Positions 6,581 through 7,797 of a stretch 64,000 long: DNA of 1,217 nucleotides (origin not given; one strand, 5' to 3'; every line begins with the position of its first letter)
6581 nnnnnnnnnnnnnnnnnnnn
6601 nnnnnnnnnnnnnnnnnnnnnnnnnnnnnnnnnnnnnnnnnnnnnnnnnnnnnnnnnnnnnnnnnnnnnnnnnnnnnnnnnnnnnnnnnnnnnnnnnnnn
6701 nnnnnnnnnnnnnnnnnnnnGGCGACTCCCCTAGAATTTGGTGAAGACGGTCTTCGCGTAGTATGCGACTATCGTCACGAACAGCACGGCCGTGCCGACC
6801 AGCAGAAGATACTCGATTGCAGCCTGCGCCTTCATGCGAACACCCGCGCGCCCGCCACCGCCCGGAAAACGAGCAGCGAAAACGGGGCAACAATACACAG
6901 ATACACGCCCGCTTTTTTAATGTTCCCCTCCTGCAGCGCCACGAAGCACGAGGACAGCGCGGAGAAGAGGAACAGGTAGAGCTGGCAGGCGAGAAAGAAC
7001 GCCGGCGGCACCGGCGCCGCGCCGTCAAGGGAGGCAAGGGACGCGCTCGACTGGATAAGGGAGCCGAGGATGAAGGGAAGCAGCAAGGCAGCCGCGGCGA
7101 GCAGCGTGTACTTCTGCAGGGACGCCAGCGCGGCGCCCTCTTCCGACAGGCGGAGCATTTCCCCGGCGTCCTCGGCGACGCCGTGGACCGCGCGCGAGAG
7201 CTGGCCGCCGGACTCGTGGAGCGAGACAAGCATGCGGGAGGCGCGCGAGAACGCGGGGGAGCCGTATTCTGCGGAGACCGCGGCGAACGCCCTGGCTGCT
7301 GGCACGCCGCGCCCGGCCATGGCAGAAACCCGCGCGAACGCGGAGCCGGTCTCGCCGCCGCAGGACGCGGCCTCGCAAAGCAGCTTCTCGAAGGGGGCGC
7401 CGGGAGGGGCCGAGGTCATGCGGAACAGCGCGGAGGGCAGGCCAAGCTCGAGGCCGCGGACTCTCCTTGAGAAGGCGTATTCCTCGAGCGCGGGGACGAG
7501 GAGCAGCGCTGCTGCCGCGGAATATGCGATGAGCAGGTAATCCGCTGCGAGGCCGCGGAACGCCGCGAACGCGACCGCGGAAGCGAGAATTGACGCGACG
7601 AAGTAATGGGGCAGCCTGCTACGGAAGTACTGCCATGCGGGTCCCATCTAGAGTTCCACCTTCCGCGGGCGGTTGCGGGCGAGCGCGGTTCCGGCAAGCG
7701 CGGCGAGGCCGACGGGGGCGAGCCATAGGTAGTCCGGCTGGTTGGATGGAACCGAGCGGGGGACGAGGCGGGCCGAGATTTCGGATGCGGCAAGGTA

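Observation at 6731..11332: Tad/Flp-like pilus operon with a 1129-aa secreted protein and no ATPase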

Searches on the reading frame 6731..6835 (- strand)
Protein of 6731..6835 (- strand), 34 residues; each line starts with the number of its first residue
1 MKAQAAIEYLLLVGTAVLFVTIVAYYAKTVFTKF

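Call 5: search_protein_families(library=pfam, proteins=[window:6731-6835:-], max_evalue=1)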
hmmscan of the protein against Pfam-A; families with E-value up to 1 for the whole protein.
window:6731-6835:- (34 aa): 2 families
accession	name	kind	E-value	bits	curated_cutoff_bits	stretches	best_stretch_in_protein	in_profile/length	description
PF04021.17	Class_IIIsignal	-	2.2e-05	24.7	23.7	1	2-26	2-26/27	Class III signal peptide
PF03530.19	SK_channel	-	0.092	13.2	31.8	1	5-30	50-75/118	Calcium-activated SK potassium channel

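Call 62: search_protein_families(library=ncbifam, proteins=[window:6731-6835:-], max_evalue=0.01)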
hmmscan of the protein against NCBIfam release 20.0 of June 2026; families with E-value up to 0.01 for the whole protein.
window:6731-6835:- (34 aa): 0 families

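Call 113: search_protein_families(library=phrogs, proteins=[window:6731-6835:-], max_evalue=0.01)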
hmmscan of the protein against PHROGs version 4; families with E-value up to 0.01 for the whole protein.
window:6731-6835:- (34 aa): 0 families

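Call 114: search_protein_families(library=padloc, proteins=[window:6731-6835:-], max_evalue=0.01)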
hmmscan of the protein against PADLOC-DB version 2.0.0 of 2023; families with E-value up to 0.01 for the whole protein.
window:6731-6835:- (34 aa): 0 families

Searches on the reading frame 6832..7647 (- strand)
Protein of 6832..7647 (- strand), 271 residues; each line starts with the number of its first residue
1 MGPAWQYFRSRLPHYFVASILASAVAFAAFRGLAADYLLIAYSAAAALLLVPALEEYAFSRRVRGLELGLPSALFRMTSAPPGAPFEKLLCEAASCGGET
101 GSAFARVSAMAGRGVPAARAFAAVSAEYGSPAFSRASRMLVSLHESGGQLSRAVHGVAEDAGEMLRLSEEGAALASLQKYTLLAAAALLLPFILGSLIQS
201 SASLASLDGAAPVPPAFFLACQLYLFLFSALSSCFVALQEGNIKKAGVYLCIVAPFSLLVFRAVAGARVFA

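Call 5: search_protein_families(library=pfam, proteins=[window:6832-7647:-], max_evalue=1)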
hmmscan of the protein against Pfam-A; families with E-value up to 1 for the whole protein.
window:6832-7647:- (271 aa): 1 family
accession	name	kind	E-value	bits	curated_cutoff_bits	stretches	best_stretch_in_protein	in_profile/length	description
PF00482.28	T2SSF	-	1.6e-06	28.5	25.2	1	83-194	12-120/125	Type II secretion system (T2SS), protein F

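Call 21: find_homologous_proteins(query=window:6832-7647:-, max_evalue=0.001)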
Query window:6832-7647:- (271 aa): 2 proteins with E <= 0.001 among 8000 candidates.
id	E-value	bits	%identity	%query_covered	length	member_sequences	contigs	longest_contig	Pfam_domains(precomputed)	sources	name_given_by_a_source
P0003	4.5e-160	549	100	100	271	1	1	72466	PF00482.29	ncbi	ncbi:MAG: type II secretion system F family protein [Candidatus Micrarchaeota archaeon]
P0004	2.7e-32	130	37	90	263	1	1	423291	PF00482.29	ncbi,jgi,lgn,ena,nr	ncbi:type II secretion system F family protein [Candidatus Micrarchaeota archaeon]|nr:type II secret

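Call 23: find_encoding_contigs(protein=P0004, flank=10000, max_places=4)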
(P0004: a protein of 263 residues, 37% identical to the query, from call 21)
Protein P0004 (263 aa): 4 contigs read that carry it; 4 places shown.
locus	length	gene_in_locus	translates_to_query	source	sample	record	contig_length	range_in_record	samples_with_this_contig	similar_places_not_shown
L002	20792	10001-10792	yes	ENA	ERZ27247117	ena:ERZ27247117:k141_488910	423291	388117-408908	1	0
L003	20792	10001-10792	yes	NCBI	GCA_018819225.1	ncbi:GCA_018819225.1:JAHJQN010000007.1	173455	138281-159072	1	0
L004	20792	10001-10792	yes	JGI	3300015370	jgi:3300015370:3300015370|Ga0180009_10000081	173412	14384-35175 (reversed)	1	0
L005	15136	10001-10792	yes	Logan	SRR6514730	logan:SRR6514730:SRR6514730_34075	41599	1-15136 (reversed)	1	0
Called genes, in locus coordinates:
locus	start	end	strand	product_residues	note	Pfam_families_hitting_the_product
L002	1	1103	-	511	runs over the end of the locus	-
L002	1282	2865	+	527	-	PF00437:T2SSE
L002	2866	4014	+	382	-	PF20990:DUF2207_C (faint), PF00482:T2SSF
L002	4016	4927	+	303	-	PF00482:T2SSF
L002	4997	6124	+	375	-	PF00226:DnaJ, PF01556:DnaJ_C, PF00684:DnaJ_CXXCXGXG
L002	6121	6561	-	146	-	-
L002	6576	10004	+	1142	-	-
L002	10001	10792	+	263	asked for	PF00482:T2SSF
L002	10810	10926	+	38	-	-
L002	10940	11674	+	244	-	PF09754:PAC2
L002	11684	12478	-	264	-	-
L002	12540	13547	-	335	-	PF01070:FMN_dh, PF03060:NMO (faint)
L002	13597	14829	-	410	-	PF00288:GHMP_kinases_N, PF08544:GHMP_kinases_C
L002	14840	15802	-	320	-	PF22700:MVD-like_N, PF00288:GHMP_kinases_N (weak), PF18376:MDD_C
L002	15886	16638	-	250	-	PF00702:Hydrolase, PF13419:HAD_2 (weak)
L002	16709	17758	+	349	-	PF00288:GHMP_kinases_N (weak), PF08544:GHMP_kinases_C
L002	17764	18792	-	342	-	PF08240:ADH_N, PF16912:Glu_dehyd_C, PF00107:ADH_zinc_N, PF13602:ADH_zinc_N_2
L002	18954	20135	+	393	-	PF00155:Aminotran_1_2, PF01053:Cys_Met_Meta_PP (weak)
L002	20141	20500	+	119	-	-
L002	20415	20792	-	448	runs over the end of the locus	PF00368:HMG-CoA_red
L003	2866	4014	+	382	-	PF20990:DUF2207_C (faint), PF00482:T2SSF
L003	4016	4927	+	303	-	PF00482:T2SSF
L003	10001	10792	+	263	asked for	PF00482:T2SSF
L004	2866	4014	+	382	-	PF20990:DUF2207_C (faint), PF00482:T2SSF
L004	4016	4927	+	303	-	PF00482:T2SSF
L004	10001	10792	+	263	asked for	PF00482:T2SSF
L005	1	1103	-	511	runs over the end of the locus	-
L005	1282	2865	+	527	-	PF00437:T2SSE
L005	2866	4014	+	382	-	PF20990:DUF2207_C (faint), PF00482:T2SSF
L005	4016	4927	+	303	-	PF00482:T2SSF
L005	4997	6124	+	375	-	PF00226:DnaJ, PF01556:DnaJ_C, PF00684:DnaJ_CXXCXGXG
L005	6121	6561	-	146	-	-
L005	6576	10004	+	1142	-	-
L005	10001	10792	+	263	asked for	PF00482:T2SSF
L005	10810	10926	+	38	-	-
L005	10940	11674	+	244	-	PF09754:PAC2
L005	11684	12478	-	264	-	-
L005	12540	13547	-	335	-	PF01070:FMN_dh, PF03060:NMO (faint)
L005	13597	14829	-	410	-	PF00288:GHMP_kinases_N, PF08544:GHMP_kinases_C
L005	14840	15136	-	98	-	?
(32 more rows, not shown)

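Call 62: search_protein_families(library=ncbifam, proteins=[window:6832-7647:-, L002:1282-2865:+, L002:2866-4014:+], max_evalue=0.01)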
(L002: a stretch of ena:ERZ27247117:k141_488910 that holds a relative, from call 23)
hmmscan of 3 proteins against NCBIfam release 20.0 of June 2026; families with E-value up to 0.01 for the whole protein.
window:6832-7647:- (271 aa): 0 families

L002:1282-2865:+ (527 aa): 19 families
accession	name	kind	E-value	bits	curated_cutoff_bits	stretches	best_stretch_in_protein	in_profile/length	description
NF058587.1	archaellum_moto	equivalog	6.9e-94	315.5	550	1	77-517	86-515/527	archaellum flagellar ATPase motor FlaI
TIGR03819.1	heli_sec_ATPase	hypoth_equivalog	2e-69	234.4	373.15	1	138-401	42-299/340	TadA family conjugal transfer-associated ATPase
NF053672.1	bindosome_BasE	exception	1.8e-56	192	1000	1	51-513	44-501/512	bindosome assembly system ATPase subunit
TIGR02788.1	VirB11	equivalog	5.8e-48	163.5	249.95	2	281-399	145-262/308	P-type DNA transfer ATPase VirB11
TIGR02782.1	TrbB_P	equivalog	4.5e-40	137.8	304.55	1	153-440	16-293/303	P-type conjugative transfer ATPase TrbB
NF010475.0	PRK13900.1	equivalog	1.9e-34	119.2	389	2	281-398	161-278/333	type IV secretion system ATPase VirB11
NF010469.0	PRK13894.1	subfamily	6.5e-33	114.4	508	1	154-427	30-299/320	conjugal transfer ATPase TrbB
NF010407.0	PRK13833.1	subfamily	4e-27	95.5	499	1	155-401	26-261/323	conjugal transfer protein TrbB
NF010425.0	PRK13851.1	equivalog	4.3e-26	91.6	461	1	282-392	164-273/344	type IV secretion system protein VirB11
NF041000.1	ATPase_ComGA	equivalog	1.4e-16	60.3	300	1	283-421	131-263/267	competence type IV pilus ATPase ComGA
TIGR01420.1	pilT_fam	subfamily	1.2e-13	51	319.1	1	282-399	124-239/343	PilT/PilU family type 4a pilus ATPase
NF007755.0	PRK10436.1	equivalog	2.8e-13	49.4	617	1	274-422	213-354/465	type II secretion system protein GspE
TIGR02538.1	type_IV_pilB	equivalog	1.4e-11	43.7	675.65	1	283-424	319-452/564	type IV-A pilus assembly ATPase PilB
TIGR02533.1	type_II_gspE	equivalog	2.2e-10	39.9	630.25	1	240-420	208-375/486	type II secretion system ATPase GspE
TIGR02525.1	plasmid_TraJ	equivalog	3.3e-10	39.5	368.3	1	284-424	153-299/372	plasmid transfer ATPase TraJ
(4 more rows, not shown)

L002:2866-4014:+ (382 aa): 4 families
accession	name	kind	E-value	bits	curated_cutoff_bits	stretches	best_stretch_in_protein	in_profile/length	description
NF046075.1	UpsF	equivalog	3.3e-09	36.1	400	1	155-371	33-246/484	membrane pilin protein UpsF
NF004704.2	PRK06041.1-2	equivalog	1.2e-07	30.8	550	1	135-379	6-247/555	archaellar assembly protein ArlJ/FlaJ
NF004705.1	PRK06041.1-3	equivalog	4.3e-07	29.2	400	1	153-375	188-416/465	archaellar assembly protein ArlJ/FlaJ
NF047826.1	T3SSXpsF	equivalog_domain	0.0014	17.5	650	1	211-331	69-183/405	type II secretion system protein XpsF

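Call 78: find_related_loci(query=A5, collection=metagenome_contigs, flank=10000)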
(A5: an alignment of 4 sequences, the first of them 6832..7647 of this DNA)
Query A5 (271 aa) in metagenome_contigs; peptide patterns used: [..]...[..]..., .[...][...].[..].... (x = any residue, [..] = any of these).
370 stretches matched a pattern; 6 encode a relative of the query (tblastn E <= 1e-3); 6 distinct loci.
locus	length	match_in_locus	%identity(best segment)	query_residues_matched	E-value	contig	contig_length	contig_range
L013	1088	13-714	56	41-271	4e-64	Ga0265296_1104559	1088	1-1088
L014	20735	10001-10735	37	18-261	3e-39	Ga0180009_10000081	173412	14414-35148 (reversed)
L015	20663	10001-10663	30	57-267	4e-25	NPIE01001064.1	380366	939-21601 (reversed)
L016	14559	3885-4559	29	57-271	2e-23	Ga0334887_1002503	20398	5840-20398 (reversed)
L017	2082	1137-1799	30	57-267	1e-22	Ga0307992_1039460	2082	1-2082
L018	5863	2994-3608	26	57-249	5e-19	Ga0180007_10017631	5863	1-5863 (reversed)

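Call 94: search_protein_families(library=pfam, proteins=[L002:10001-10792:+, L015:8945-10678:+, L015:7545-8939:+, L015:10687-11493:+], max_evalue=0.01)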
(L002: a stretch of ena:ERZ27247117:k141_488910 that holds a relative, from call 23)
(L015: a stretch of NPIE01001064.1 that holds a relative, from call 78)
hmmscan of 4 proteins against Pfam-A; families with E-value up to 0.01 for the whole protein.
L002:10001-10792:+ (263 aa): 1 family
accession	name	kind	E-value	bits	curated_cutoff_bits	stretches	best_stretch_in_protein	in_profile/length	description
PF00482.28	T2SSF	-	2.3e-08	34.5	25.2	1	81-189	16-121/125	Type II secretion system (T2SS), protein F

L015:8945-10678:+ (577 aa): 1 family
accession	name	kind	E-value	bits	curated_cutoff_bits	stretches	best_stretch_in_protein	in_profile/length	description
PF00482.28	T2SSF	-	8.7e-17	61.7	25.2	2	110-230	2-121/125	Type II secretion system (T2SS), protein F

L015:7545-8939:+ (464 aa): 2 families
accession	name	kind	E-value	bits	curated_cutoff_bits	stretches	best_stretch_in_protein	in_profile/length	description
PF00437.27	T2SSE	-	1e-37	130.1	24.9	1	158-377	65-288/370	Type II/IV secretion system protein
PF17950.7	SpmSyn_N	-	0.0059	17.2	25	0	309-354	12-57/96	S-adenosylmethionine decarboxylase N -terminal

L015:10687-11493:+ (268 aa): 2 families
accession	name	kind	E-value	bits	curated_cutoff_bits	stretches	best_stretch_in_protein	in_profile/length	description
PF09754.15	PAC2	-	2.6e-38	132.4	25.8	1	37-243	1-214/215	PAC2 family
PF25450.1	Rab11-FIP3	-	0.0089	16.8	31.9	0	213-261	71-119/125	Rab11-FIP3-like domain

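Call 113: search_protein_families(library=phrogs, proteins=[window:6832-7647:-], max_evalue=0.01)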
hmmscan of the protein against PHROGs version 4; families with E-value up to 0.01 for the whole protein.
window:6832-7647:- (271 aa): 0 families

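Call 114: search_protein_families(library=padloc, proteins=[window:6832-7647:-], max_evalue=0.01)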
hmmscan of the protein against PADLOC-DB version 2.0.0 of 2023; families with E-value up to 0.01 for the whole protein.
window:6832-7647:- (271 aa): 0 families
